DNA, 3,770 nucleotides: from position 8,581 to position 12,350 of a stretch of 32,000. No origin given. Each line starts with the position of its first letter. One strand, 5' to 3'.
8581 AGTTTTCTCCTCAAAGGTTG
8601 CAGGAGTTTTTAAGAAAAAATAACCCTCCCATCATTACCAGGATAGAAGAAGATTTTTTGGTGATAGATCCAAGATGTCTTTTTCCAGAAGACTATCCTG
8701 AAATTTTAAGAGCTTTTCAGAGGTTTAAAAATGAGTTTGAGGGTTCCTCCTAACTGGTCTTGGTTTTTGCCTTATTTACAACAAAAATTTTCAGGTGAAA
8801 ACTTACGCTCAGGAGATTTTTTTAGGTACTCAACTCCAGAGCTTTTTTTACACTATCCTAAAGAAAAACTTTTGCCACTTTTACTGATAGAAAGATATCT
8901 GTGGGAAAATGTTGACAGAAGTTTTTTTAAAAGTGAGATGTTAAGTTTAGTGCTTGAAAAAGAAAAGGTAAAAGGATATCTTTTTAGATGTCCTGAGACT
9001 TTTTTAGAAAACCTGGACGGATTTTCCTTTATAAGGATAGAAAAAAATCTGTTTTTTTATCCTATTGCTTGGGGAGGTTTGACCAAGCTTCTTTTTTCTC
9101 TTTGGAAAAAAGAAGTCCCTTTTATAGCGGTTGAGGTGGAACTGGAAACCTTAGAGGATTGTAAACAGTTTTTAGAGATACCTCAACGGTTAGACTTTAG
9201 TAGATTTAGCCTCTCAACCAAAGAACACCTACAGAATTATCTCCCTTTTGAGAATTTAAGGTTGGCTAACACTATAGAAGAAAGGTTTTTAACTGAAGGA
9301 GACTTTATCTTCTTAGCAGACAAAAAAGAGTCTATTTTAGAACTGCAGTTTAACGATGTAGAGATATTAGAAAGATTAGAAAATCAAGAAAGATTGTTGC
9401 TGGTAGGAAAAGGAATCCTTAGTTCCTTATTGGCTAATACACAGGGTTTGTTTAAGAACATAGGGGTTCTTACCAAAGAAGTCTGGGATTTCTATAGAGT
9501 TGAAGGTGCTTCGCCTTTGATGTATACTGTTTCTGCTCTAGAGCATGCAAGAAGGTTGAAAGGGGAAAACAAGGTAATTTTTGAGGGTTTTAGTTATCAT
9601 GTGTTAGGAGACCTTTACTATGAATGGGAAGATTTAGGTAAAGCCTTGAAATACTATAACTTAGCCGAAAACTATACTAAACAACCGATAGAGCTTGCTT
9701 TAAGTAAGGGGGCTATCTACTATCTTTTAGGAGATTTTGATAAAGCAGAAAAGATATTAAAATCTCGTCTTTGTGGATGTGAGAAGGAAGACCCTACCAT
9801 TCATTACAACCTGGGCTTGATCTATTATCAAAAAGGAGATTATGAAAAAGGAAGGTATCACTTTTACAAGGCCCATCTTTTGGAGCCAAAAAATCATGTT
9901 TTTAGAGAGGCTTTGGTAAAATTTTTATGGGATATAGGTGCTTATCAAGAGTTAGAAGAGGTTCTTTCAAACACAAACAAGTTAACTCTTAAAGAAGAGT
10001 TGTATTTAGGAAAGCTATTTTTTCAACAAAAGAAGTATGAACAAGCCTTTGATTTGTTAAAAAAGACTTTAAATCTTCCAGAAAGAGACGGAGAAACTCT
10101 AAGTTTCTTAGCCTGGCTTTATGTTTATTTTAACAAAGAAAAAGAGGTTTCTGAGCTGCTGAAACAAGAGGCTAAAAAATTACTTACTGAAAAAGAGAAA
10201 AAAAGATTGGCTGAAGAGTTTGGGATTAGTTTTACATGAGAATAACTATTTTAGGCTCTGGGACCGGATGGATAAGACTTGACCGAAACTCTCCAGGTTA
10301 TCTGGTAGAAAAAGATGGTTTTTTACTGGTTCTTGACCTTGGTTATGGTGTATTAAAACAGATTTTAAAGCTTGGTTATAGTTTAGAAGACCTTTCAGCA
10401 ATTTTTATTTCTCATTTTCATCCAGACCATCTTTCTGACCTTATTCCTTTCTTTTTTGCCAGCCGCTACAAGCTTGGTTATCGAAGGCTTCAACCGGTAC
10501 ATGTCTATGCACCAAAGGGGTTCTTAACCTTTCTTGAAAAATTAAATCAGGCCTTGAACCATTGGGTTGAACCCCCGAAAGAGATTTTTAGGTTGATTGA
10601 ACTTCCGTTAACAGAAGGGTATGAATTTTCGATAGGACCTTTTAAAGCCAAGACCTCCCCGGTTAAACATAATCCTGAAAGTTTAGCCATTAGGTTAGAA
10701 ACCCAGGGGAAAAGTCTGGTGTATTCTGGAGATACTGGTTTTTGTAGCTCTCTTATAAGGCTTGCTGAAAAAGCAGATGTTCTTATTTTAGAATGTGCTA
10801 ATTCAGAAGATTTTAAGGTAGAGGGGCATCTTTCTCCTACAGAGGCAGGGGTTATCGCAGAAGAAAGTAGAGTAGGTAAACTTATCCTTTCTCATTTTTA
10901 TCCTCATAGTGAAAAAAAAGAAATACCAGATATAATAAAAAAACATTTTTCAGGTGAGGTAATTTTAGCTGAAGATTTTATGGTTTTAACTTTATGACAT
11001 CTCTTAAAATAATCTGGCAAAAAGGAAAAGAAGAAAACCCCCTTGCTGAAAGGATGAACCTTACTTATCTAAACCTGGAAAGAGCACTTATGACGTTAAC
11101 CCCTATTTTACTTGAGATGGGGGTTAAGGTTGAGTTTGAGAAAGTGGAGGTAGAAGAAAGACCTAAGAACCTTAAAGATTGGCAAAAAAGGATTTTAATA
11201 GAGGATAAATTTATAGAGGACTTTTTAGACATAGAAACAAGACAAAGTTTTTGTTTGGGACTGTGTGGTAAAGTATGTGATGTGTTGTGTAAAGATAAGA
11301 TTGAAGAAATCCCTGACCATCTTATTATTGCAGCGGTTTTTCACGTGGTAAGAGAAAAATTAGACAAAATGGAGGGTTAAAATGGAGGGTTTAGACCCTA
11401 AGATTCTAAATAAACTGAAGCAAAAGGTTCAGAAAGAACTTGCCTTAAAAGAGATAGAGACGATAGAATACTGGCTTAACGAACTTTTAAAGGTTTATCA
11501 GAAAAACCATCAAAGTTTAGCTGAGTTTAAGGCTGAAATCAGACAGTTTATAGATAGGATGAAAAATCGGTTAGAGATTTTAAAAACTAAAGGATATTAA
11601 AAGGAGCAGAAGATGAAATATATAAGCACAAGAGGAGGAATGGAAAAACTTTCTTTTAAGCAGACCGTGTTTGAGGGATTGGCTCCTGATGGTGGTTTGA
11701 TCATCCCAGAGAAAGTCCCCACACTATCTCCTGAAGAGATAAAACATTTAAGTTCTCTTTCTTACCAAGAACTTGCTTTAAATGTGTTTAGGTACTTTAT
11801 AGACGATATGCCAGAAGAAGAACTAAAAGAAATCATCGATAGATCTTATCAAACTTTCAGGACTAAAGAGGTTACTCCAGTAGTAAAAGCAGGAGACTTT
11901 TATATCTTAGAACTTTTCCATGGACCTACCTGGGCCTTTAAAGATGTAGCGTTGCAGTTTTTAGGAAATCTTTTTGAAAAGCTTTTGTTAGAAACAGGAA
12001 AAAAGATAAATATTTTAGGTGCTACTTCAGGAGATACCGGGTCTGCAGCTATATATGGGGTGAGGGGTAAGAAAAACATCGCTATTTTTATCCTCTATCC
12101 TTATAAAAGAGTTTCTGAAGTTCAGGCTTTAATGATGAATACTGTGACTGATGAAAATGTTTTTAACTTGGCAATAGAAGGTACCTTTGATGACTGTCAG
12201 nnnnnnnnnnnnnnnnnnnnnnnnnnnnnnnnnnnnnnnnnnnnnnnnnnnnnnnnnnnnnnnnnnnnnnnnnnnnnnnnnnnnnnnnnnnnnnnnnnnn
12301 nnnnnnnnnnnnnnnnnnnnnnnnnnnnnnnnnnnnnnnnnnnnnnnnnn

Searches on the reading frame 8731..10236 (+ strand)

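Call 41: search_protein_families(library=pfam, proteins=[window:8731-10236:+], max_evalue=0.00001)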
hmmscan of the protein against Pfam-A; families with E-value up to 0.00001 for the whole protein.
window:8731-10236:+ (502 aa): 8 families
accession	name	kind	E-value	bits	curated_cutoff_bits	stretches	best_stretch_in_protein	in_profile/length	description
PF13424.12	TPR_12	-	8.9e-16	58.3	30.1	0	269-313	29-72/77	Tetratricopeptide repeat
PF00515.34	TPR_1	-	3.8e-13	49.1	27.8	1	357-388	3-34/34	Tetratricopeptide repeat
PF07719.23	TPR_2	-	7.5e-11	41.7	27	0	356-388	2-34/34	Tetratricopeptide repeat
PF13181.12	TPR_8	-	1.8e-08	34.3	25.7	0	357-381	3-27/34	Tetratricopeptide repeat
PF13414.12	TPR_11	-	1.7e-07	31.3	26.8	0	353-369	26-42/42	TPR repeat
PF13428.12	TPR_14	-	4.6e-07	30.3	23.5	0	322-362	3-42/44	Tetratricopeptide repeat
PF13432.12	TPR_16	-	6.1e-07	30.2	32.7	0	334-380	11-56/65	Tetratricopeptide repeat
PF14559.12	TPR_19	-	1.2e-06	29.2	25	0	303-344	8-49/68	Tetratricopeptide repeat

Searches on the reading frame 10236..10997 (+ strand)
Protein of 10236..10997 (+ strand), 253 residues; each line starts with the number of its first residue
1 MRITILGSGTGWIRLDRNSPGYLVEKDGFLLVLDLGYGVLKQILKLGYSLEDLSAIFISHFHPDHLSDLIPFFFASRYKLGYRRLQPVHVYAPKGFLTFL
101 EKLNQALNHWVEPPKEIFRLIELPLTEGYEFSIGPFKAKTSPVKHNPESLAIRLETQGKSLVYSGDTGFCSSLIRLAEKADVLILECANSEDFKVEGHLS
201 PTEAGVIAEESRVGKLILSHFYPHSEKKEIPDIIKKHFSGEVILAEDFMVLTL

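Call 3: search_protein_families(library=pfam, proteins=[window:10236-10997:+], max_evalue=1)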
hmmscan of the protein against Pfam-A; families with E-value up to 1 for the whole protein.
window:10236-10997:+ (253 aa): 4 families
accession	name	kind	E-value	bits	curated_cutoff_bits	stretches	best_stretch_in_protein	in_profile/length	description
PF12706.13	Lactamase_B_2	-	1.1e-18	68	27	1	47-221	25-200/200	Beta-lactamase superfamily domain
PF00753.33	Lactamase_B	-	2.1e-15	57.6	22.7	1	21-212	8-188/196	Metallo-beta-lactamase superfamily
PF23023.1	Anti-Pycsar_Apyc1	-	8.1e-06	25.9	50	1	2-82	4-83/250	Anti-Pycsar protein Apyc1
PF07167.19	PhaC_N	-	0.019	15.1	23.7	1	143-227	65-142/173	Poly-beta-hydroxybutyrate polymerase (PhaC) N-terminus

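Call 35: search_protein_families(library=ncbifam, proteins=[window:10236-10994:+], max_evalue=0.1)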
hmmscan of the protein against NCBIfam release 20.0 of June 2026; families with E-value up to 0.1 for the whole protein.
window:10236-10994:+ (253 aa): 18 families
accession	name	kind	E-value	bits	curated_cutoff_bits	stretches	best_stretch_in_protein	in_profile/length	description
NF041851.1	cyc_nuc_deg_phdiest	equivalog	1.9e-36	125.7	400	1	1-250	1-250/253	cyclic nucleotide-degrading phosphodiesterase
TIGR02651.1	RNase_Z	equivalog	2.3e-33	115.6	292.95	2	3-157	2-150/302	ribonuclease Z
NF000801.0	PRK00055.1-3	equivalog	6.2e-31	107.6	252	2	1-153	2-151/307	ribonuclease Z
NF041257.1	GntH_guanitoxin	equivalog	1.2e-23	83.6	333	2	1-95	13-108/374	guanitoxin biosynthesis MBL fold metallo-hydrolase GntH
NF000800.0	PRK00055.1-1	equivalog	4.1e-22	78.6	398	2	1-155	1-151/305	ribonuclease Z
NF000805.0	PRK00055.2-3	equivalog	1.8e-21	76.7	416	2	155-251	197-298/307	ribonuclease Z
TIGR02649.1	true_RNase_BN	exception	9.7e-18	64.2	563.7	2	30-118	33-118/304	ribonuclease BN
NF000806.0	PRK00055.2-4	equivalog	4.1e-17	62.3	363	1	2-225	3-245/280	ribonuclease Z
NF000804.0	PRK00055.2-1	equivalog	6.8e-14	51.6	402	2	3-154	6-150/306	ribonuclease Z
NF002558.0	PRK02126.1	subfamily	1.6e-10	40.5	315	2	31-101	30-91/345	ribonuclease Z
TIGR03307.1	PhnP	equivalog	4.2e-05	23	272.25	1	21-220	39-220/249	phosphonate metabolism protein PhnP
NF033105.1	bla_subclass_B3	equivalog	0.016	14.5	240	1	39-68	48-77/257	subclass B3 metallo-beta-lactamase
NF033574.1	VarG_fam_MBL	equivalog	0.018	14.2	750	1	5-67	79-143/374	VarG family subclass B1-like metallo-beta-lactamase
TIGR01838.1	PHA_synth_I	subfamily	0.028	12.9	622.65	1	144-228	109-186/532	class I poly(R)-hydroxyalkanoic acid synthase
NF033185.1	B3_Acin_new2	exception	0.029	13.6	625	1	41-69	78-106/285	putative subclass B3 metallo-beta-lactamase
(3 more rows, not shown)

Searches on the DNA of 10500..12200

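Call 60: search_rna_families(source=window, start=10500, end=12200, threshold=evalue, max_evalue=1)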
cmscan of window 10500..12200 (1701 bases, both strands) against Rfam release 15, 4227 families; matches with E-value up to 1: 0.
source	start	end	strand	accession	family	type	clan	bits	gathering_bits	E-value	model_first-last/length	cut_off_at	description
